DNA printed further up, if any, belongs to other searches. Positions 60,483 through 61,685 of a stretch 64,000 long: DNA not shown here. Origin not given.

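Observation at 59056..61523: ACP-dehydratase didomain protein paired with a FabB-like ketosynthase: candidate dedicated fatty-acid tailoring module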

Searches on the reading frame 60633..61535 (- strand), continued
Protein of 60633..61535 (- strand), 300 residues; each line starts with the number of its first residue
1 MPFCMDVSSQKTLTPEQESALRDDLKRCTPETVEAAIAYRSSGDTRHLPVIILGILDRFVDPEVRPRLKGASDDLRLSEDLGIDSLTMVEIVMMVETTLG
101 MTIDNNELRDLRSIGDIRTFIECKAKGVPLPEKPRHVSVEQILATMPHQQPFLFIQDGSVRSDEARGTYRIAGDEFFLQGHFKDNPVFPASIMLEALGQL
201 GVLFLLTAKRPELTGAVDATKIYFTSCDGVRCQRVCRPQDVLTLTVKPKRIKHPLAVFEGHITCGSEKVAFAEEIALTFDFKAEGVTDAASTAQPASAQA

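Call 32: search_solved_structures(query=L005:18185-19582:-, max_evalue=1e-10)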
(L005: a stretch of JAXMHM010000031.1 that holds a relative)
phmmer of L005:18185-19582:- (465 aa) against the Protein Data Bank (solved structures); distinct sequences matched with E-value up to 1e-10: 54.
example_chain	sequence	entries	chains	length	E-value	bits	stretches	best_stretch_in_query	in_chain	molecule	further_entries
8guh_A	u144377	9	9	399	2.1e-89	303.3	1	96-461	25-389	Serine palmitoyltransferase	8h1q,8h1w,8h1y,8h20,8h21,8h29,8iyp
3a2b_A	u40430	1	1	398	2.1e-89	303.3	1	96-461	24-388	Serine palmitoyltransferase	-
8s1y_A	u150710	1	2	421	3.1e-77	263.2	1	101-464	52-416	8-amino-7-oxononanoate synthase/2-amino-3-ketobutyrate coenzyme A ligase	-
7poa_A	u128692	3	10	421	1.1e-76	261.4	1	101-464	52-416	8-amino-7-oxononanoate synthase/2-amino-3-ketobutyrate coenzyme A ligase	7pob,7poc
2jgt_A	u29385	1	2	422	1.9e-66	227.6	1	100-453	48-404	SERINE PALMITOYLTRANSFERASE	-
2jg2_A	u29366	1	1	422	2.1e-66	227.5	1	102-453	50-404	SERINE PALMITOYLTRANSFERASE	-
2w8j_A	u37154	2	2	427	2.1e-66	227.4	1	102-453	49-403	SERINE PALMITOYLTRANSFERASE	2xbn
2w8t_A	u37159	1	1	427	2.9e-66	227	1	102-453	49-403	SERINE PALMITOYLTRANSFERASE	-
2w8u_A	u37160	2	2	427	4.1e-66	226.5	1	102-453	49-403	SERINE PALMITOYLTRANSFERASE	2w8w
2w8v_A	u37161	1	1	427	4.1e-66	226.5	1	102-453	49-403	SERINE PALMITOYLTRANSFERASE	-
4bmk_A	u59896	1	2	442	1.6e-65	224.5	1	102-453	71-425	SERINE PALMITOYLTRANSFERASE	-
2x8u_A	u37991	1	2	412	6.4e-65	222.6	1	98-454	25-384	SERINE PALMITOYLTRANSFERASE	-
7v58_A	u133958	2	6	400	1.4e-62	214.9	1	108-457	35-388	2-amino-3-ketobutyrate coenzyme A ligase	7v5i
28eh_A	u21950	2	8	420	1.8e-60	207.9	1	101-459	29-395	Cysteate-C-fatty acyltransferase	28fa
3tqx_A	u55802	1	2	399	2.2e-60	207.6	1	108-463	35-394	2-amino-3-ketobutyrate coenzyme A ligase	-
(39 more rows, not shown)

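Call 33: search_protein_families(library=ncbifam, proteins=[L005:18185-19582:-, L005:12229-13257:+, L005:13261-14490:+, L007:8091-8534:-, L020:17200-18549:+, L039:12236-13849:+], max_evalue=0.0001)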
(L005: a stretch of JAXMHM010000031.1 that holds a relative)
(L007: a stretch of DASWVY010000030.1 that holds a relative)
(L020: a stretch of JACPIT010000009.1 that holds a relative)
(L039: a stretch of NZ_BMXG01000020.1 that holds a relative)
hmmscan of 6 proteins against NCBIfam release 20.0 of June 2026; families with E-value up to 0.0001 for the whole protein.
L005:18185-19582:- (465 aa): 13 families
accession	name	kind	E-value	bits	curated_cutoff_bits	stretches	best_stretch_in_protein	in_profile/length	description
NF047600.1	SerpalmtaseCFB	equivalog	2.3e-112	375.6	640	1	96-463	23-390/395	serine palmitoyltransferase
TIGR01825.1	gly_Cac_T_rel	subfamily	5.8e-107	357.7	535.4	1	101-459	18-376/385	BioF/Kbl family PLP-dependent acyltransferase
NF047599.1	SerpalmtaseBetaP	equivalog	1.3e-104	350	500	1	97-461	23-389/394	serine palmitoyltransferase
TIGR00858.1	bioF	equivalog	2.2e-98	329.3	426.45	1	102-458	7-364/365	8-amino-7-oxononanoate synthase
NF005394.0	PRK06939.1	equivalog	3.9e-92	309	460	1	102-461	27-390/397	glycine C-acetyltransferase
NF047603.1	SerpalmtaseAlphaP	equivalog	4.5e-76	256.1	670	1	98-455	26-386/399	serine palmitoyltransferase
TIGR01822.1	2am3keto_CoA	equivalog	2.6e-73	247.2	493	1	107-459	28-384/393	glycine C-acetyltransferase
TIGR01821.1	5aminolev_synth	equivalog_domain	2.4e-68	230.9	338.55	1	115-463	44-395/402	5-aminolevulinate synthase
NF005526.0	PRK07179.1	equivalog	8e-61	205.8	428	1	114-463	52-397/407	alpha-hydroxyketone-type quorum-sensing autoinducer synthase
NF005697.0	PRK07505.1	subfamily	1.6e-41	142.2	342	1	102-459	34-396/405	hypothetical protein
NF004608.1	PRK05937.1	equivalog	4.4e-26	91.5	399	1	119-454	5-338/366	8-amino-7-oxononanoate synthase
NF041364.1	GntC_guanitoxin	equivalog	1.3e-05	24.3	415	1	265-442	156-339/356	guanitoxin biosynthesis PLP-dependent (S)-gamma-hydroxy-L-arginine cyclodehydratase GntC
NF006368.0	PRK08593.1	equivalog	9.2e-05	21.2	570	0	267-366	234-328/448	aspartate aminotransferase family protein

L005:12229-13257:+ (342 aa): 174 families (the best 25 are shown)
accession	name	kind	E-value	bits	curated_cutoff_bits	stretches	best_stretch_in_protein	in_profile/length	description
NF004823.0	PRK06179.1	subfamily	1.6e-31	109.7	310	1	74-329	6-257/271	oxidoreductase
NF006114.0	PRK08263.1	subfamily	1.4e-30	106.5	290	1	76-267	6-196/280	short chain dehydrogenase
NF004824.0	PRK06180.1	subfamily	1.8e-29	102.8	298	1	75-258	6-188/279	oxidoreductase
NF004826.0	PRK06182.1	subfamily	2.9e-28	98.9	305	1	75-261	6-188/274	oxidoreductase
NF005065.0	PRK06482.1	equivalog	1.9e-26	93.1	291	1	75-264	4-192/276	SDR family oxidoreductase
NF049977.1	KDhSphingRedKdsR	equivalog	6.8e-26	91.2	400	1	77-259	7-182/267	3-ketodihydrosphingosine reductase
NF004284.0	PRK05693.1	equivalog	5.9e-25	88.4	326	1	75-299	3-229/274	SDR family oxidoreductase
NF006565.0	PRK09072.1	equivalog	1.8e-23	83.4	238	1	76-260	8-191/265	SDR family oxidoreductase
NF005095.0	PRK06523.1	subfamily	2.4e-23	83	231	1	75-262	12-195/261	oxidoreductase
NF005594.0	PRK07326.1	equivalog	3.1e-23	82.5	271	1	74-261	7-194/237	SDR family oxidoreductase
NF005854.0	PRK07775.1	equivalog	1.1e-21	77.4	260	1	75-262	12-201/274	SDR family oxidoreductase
NF005806.0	PRK07666.1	equivalog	3.3e-21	75.7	286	1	75-274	9-210/239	3-ketoacyl-ACP reductase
NF004526.0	PRK05872.1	subfamily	2.8e-20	72.6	276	1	75-245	12-182/297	short-chain dehydrogenase/reductase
NF005672.0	PRK07454.1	equivalog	2.9e-20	72.5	234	1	74-256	7-191/241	SDR family oxidoreductase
NF004196.0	PRK05650.1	equivalog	3.3e-20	72.3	297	1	77-263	6-194/272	SDR family oxidoreductase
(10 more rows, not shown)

L005:13261-14490:+ (409 aa): 2 families
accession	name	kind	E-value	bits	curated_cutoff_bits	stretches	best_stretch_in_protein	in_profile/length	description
NF010135.0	PRK13609.1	equivalog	2.9e-21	75.8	500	1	3-387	4-373/388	diglucosyl diacylglycerol synthase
NF010134.0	PRK13608.1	equivalog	7.6e-14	51.5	557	1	147-385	141-371/391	diglucosyl diacylglycerol synthase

L007:8091-8534:- (147 aa): 4 families
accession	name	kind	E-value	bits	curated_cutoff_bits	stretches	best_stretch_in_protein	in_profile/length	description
NF047424.1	MenI_Staph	exception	1.6e-27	96.2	225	1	13-138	1-128/148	1,4-dihydroxy-2-naphthoyl-CoA hydrolase MenI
TIGR00051.1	TIGR00051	subfamily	1.6e-22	80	68.7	1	22-130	4-114/117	YbgC/FadM family acyl-CoA thioesterase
TIGR02799.1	thio_ybgC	equivalog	1.1e-21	77.4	141.35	1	18-137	3-124/126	tol-pal system-associated acyl-CoA thioesterase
NF008065.0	PRK10800.1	equivalog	4.4e-13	49.5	185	1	17-92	7-82/134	tol-pal system-associated acyl-CoA thioesterase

L020:17200-18549:+ (449 aa): 0 families

L039:12236-13849:+ (537 aa): 0 families

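Call 34: find_encoding_contigs(protein=window:60633-61535:-, flank=10000, max_places=3)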
Protein window:60633-61535:- (300 aa): no gene with exactly this product is on record in the collection.

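Call 36: find_encoding_contigs(protein=P0001, flank=10000, max_places=3)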
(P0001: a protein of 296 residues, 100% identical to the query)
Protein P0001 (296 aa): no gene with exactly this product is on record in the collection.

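Call 37: find_encoding_contigs(protein=P0034, flank=10000, max_places=2)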
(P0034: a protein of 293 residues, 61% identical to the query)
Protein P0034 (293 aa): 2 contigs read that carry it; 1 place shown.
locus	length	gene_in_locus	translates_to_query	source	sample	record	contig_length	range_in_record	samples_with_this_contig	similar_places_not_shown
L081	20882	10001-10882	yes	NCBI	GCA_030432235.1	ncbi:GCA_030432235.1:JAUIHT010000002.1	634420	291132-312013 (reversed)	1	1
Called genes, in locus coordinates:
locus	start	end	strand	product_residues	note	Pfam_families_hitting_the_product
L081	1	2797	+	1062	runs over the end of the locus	PF13779:DUF4175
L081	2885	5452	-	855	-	-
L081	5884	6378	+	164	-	PF07963:N_methyl (weak)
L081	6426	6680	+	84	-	-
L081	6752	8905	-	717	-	PF02056:Glyco_hydro_4, PF11975:Glyco_hydro_4C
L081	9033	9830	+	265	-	PF02311:AraC_binding (faint), PF00165:HTH_AraC (weak), PF12833:HTH_18, PF00165:HTH_AraC (weak)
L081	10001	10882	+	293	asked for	PF00550:PP-binding (weak), PF07977:FabA, PF22818:ApeI-like (weak)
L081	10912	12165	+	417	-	PF00109:ketoacyl-synt, PF02801:Ketoacyl-synt_C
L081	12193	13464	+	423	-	PF13439:Glyco_transf_4 (weak), PF13579:Glyco_trans_4_4 (weak), PF00534:Glycos_transf_1, PF13692:Glyco_trans_1_4, PF13524:Glyco_trans_1_2 (weak)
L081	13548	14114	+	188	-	PF00588:SpoU_methylase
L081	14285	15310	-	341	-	PF00044:Gp_dh_N, PF02800:Gp_dh_C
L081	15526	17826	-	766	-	PF00924:MS_channel_2nd, PF21082:MS_channel_3rd (weak)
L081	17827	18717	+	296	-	-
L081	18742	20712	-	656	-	PF07715:Plug, PF00593:TonB_dep_Rec_b-barrel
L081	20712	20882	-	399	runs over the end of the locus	PF14717:DUF4465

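Call 38: find_encoding_contigs(protein=P0089, flank=10000, max_places=2)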
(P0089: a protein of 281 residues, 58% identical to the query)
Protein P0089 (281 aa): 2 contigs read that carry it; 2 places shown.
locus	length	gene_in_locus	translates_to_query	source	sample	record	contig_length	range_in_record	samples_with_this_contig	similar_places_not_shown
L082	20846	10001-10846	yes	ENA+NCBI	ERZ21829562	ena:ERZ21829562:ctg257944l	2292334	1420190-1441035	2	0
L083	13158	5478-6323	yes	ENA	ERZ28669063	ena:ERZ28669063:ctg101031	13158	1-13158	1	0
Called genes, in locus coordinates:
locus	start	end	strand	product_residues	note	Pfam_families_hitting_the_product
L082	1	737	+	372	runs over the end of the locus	PF00926:DHBP_synthase, PF00925:GTP_cyclohydro2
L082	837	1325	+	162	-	PF00885:DMRL_synthase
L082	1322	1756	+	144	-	PF01029:NusB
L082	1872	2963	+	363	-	PF01761:DHQ_synthase, PF24621:DHQS_C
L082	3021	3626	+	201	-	-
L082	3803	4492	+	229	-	PF05198:IF3_N, PF00707:IF3_C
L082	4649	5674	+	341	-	PF01520:Amidase_3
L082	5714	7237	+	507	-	-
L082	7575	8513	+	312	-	PF01266:DAO (faint), PF07992:Pyr_redox_2, PF13738:Pyr_redox_3, PF00070:Pyr_redox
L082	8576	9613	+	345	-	PF01075:Glyco_transf_9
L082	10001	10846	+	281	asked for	PF14573:PP-binding_2 (faint), PF00550:PP-binding, PF07977:FabA, PF22818:ApeI-like (weak)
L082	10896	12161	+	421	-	PF00109:ketoacyl-synt, PF02801:Ketoacyl-synt_C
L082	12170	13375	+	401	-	PF04101:Glyco_tran_28_C (weak)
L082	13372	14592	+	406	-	PF13439:Glyco_transf_4 (weak), PF13579:Glyco_trans_4_4, PF13524:Glyco_trans_1_2 (faint), PF00534:Glycos_transf_1, PF13692:Glyco_trans_1_4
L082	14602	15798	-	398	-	PF00202:Aminotran_3 (faint), PF00155:Aminotran_1_2, PF01053:Cys_Met_Meta_PP (weak)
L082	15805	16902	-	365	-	PF13439:Glyco_transf_4, PF13579:Glyco_trans_4_4, PF00534:Glycos_transf_1, PF13692:Glyco_trans_1_4, PF13524:Glyco_trans_1_2 (faint)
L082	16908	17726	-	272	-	PF00106:adh_short, PF13561:adh_short_C2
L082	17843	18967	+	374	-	PF13439:Glyco_transf_4, PF20706:GT4-conflict, PF00534:Glycos_transf_1, PF13692:Glyco_trans_1_4, PF13524:Glyco_trans_1_2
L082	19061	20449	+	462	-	PF02321:OEP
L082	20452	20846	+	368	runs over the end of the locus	PF25917:BSH_RND, PF25973:BSH_CzcB (weak), PF25954:Beta-barrel_RND_2, PF25967:RND-MFP_C, PF25975:CzcB_C (faint), PF25989:YknX_C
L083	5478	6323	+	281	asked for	PF14573:PP-binding_2 (faint), PF00550:PP-binding, PF07977:FabA, PF22818:ApeI-like (weak)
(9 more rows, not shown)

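Call 45: find_encoding_contigs(protein=P0395, flank=10000, max_places=1)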
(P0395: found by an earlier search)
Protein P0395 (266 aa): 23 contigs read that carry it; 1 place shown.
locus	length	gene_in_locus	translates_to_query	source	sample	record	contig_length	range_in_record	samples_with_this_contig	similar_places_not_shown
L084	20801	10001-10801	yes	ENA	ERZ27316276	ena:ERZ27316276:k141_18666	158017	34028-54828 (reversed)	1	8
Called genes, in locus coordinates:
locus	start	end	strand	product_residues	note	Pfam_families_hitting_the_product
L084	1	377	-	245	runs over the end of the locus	PF00106:adh_short, PF08659:KR, PF13561:adh_short_C2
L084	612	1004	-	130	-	-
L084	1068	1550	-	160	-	PF00133:tRNA-synt_1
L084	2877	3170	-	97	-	PF00133:tRNA-synt_1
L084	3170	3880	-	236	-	PF01039:Carboxyl_trans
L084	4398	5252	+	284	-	PF00534:Glycos_transf_1, PF13692:Glyco_trans_1_4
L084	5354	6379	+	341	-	PF00534:Glycos_transf_1, PF13692:Glyco_trans_1_4 (weak)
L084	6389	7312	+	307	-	-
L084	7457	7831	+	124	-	-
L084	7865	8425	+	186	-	-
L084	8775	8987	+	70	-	-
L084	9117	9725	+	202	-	PF00155:Aminotran_1_2, PF00266:Aminotran_5 (weak)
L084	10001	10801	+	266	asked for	PF00550:PP-binding (weak)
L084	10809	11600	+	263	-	PF00109:ketoacyl-synt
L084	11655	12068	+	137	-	PF02801:Ketoacyl-synt_C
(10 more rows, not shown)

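Call 49: find_homologous_proteins(query=P0306, max_evalue=0.001)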
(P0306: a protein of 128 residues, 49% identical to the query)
Query P0306 (128 aa): 66 proteins with E <= 0.001 among 93 candidates.
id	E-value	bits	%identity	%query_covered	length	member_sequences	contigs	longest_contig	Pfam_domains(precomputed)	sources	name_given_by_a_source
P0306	8.5e-77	273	100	100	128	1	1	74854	PF00550.32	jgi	jgi:acyl carrier protein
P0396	6.3e-65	235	84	100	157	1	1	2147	-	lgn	-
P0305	2.4e-40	155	63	98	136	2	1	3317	-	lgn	-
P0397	4.6e-39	151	60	99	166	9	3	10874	PF00550.32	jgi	jgi:acyl carrier protein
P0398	1.3e-38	150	100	63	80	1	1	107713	PF00550.32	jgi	jgi:acyl carrier protein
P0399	1.9e-37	146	55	98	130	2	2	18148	-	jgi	jgi:acyl carrier protein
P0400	1.2e-36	143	52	98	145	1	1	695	PF00550.32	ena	-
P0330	2.7e-34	136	60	85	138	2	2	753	-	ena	-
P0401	3.7e-34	135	53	89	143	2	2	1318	PF00550.32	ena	-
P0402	6.4e-34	135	55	86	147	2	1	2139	-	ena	-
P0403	8.5e-34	134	54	88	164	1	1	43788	PF00550.32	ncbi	-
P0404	9.0e-34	134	55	83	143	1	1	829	PF00550.32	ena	-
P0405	1.4e-32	130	62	84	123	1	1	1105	PF00550.32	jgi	jgi:3-hydroxyacyl-[acyl-carrier-protein] dehydratase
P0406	1.9e-32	130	61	88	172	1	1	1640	PF00550.32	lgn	-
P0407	3.4e-32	129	55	84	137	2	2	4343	-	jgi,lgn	-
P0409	5.5e-32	128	59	84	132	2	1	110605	PF00550.32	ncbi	-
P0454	1.4e-17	82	54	63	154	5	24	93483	PF00550.32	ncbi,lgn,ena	-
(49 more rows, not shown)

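Call 50: find_encoding_contigs(protein=P0306, flank=8000, max_places=1)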
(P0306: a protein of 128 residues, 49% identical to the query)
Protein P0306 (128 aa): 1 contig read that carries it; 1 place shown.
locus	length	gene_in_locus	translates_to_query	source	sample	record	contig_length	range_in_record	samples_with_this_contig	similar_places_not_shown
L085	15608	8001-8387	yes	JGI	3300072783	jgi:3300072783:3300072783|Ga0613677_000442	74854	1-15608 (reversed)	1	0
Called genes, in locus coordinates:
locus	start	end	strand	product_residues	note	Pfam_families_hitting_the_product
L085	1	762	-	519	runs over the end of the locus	PF01204:Trehalase, PF22422:MGH1-like_GH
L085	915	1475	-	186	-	PF12779:WXXGXW (weak)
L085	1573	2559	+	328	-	-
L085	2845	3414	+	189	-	PF04542:Sigma70_r2, PF08281:Sigma70_r4_2, PF04545:Sigma70_r4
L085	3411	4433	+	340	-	PF16220:DUF4880, PF04773:FecR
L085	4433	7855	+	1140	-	PF07660:STN (weak), PF13620:CarboxypepD_reg, PF13715:CarbopepD_reg_2 (weak), PF07715:Plug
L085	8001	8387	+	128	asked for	PF00550:PP-binding (weak)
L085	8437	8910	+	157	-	PF01451:LMWPc (weak)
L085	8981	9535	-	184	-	PF05239:PRC (faint)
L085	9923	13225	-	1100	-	PF03477:ATP-cone, PF00317:Ribonuc_red_lgN, PF02867:Ribonuc_red_lgC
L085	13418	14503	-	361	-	PF00268:Ribonuc_red_sm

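Call 51: find_encoding_contigs(protein=P0409, flank=8000, max_places=1)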
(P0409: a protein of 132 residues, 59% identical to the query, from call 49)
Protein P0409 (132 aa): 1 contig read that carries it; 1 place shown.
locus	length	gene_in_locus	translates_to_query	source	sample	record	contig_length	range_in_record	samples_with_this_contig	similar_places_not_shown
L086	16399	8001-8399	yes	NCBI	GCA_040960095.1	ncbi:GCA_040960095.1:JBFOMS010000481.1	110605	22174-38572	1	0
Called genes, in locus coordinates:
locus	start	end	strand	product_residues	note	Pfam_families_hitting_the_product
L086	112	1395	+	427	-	PF12242:Eno-Rase_NADH_b, PF12241:Enoyl_reductase, PF07055:Eno-Rase_FAD_bd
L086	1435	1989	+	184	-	PF02580:Tyr_Deacylase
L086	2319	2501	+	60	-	-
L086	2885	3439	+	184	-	PF04542:Sigma70_r2, PF08281:Sigma70_r4_2, PF04545:Sigma70_r4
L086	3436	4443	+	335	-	PF16220:DUF4880, PF04773:FecR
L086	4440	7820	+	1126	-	PF07660:STN (weak), PF13620:CarboxypepD_reg (weak), PF07715:Plug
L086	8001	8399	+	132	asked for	PF00550:PP-binding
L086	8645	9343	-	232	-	PF00106:adh_short, PF13561:adh_short_C2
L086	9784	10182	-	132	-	PF02472:ExbD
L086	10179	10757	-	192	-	PF01618:MotA_ExbB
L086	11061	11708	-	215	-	PF00694:Aconitase_C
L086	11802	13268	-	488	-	PF00330:Aconitase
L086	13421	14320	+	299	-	PF00126:HTH_1, PF03466:LysR_substrate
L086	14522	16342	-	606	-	-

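Call 52: find_encoding_contigs(protein=P0454, flank=8000, max_places=1)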
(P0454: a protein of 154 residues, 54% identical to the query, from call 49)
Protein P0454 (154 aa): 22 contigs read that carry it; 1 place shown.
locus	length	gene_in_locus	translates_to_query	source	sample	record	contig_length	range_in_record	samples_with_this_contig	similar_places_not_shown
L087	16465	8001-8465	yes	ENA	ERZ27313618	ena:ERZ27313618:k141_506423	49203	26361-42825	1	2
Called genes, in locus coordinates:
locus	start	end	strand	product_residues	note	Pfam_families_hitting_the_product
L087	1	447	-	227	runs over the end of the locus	PF25084:LbH_EIF2B, PF00132:Hexapep (weak), PF25087:GMPPB_C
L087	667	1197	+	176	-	-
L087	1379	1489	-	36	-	-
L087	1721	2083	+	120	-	PF00550:PP-binding (weak)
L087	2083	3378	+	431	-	PF00109:ketoacyl-synt, PF02801:Ketoacyl-synt_C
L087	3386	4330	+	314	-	PF04488:Gly_transf_sug (weak)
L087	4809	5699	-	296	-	PF01656:CbiA (weak), PF10609:ParA (weak), PF13614:AAA_31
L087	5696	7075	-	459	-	PF00072:Response_reg, PF00158:Sigma54_activat, PF14532:Sigma54_activ_2, PF00004:AAA (weak), PF07728:AAA_5, PF25601:AAA_lid_14, PF02954:HTH_8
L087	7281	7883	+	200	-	-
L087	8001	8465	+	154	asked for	PF00550:PP-binding (faint)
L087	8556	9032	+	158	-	PF00550:PP-binding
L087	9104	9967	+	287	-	PF05721:PhyH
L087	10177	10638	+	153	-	PF00210:Ferritin, PF02915:Rubrerythrin (weak)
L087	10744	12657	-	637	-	PF22666:Glyco_hydro_2_N2, PF02837:Glyco_hydro_2_N (weak), PF00703:Glyco_hydro_2 (weak)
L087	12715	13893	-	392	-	PF00989:PAS, PF13188:PAS_8, PF08448:PAS_4, PF13426:PAS_9, PF00512:HisKA (weak), PF02518:HATPase_c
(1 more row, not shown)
